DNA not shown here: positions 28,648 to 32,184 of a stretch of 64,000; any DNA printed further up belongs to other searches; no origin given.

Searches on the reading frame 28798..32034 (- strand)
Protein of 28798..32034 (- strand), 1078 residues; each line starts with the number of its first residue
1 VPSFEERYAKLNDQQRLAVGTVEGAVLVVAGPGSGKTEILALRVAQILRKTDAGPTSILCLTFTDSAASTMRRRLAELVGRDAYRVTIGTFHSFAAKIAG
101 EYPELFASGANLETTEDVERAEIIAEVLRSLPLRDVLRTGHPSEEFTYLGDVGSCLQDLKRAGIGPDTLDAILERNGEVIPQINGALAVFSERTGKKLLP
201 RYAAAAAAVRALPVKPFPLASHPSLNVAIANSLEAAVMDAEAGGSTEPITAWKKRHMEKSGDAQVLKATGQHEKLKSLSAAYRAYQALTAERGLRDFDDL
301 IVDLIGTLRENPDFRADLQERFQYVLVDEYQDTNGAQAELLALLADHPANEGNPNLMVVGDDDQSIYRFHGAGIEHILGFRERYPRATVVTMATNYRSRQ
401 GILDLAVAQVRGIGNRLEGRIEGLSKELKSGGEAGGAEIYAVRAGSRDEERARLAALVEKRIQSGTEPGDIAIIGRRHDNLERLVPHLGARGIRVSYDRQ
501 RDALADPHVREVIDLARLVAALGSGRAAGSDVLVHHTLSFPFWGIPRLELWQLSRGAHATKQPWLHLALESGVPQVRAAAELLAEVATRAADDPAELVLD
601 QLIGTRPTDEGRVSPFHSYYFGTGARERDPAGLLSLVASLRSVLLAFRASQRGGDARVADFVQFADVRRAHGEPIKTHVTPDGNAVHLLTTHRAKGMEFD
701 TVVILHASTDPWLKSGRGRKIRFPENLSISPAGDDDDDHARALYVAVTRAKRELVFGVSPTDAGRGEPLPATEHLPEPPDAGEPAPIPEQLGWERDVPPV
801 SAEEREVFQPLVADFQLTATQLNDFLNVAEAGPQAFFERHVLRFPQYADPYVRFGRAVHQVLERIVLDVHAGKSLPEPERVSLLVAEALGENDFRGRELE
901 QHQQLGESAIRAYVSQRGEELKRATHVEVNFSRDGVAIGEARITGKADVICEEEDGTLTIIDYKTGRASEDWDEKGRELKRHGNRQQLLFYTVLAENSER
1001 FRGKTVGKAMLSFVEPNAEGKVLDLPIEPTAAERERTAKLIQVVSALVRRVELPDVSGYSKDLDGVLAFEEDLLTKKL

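Call 55: search_protein_families(library=pfam, proteins=[window:28798-32034:-], max_evalue=0.0001)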
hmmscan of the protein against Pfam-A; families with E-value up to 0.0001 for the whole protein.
window:28798-32034:- (1078 aa): 6 families
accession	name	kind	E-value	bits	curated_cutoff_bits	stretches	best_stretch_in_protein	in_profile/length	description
PF00580.27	UvrD-helicase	-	3.2e-62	211.1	23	1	11-385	1-271/271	UvrD/REP helicase N-terminal domain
PF12705.13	PDDEXK_1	-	4.9e-20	73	22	1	828-1051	9-224/247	PD-(D/E)XK nuclease superfamily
PF13245.12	AAA_19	-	6e-18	65.8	25.1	1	16-369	2-133/134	AAA domain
PF13361.12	UvrD_C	-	5.6e-16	59.3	25.6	1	682-756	284-345/350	UvrD-like helicase C-terminal domain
PF13538.12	UvrD_C_2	-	1.8e-09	37.8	27.4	0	733-755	28-50/52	UvrD-like helicase C-terminal domain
PF13604.12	AAA_30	-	6.7e-05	23.1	27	0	11-75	2-66/191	AAA domain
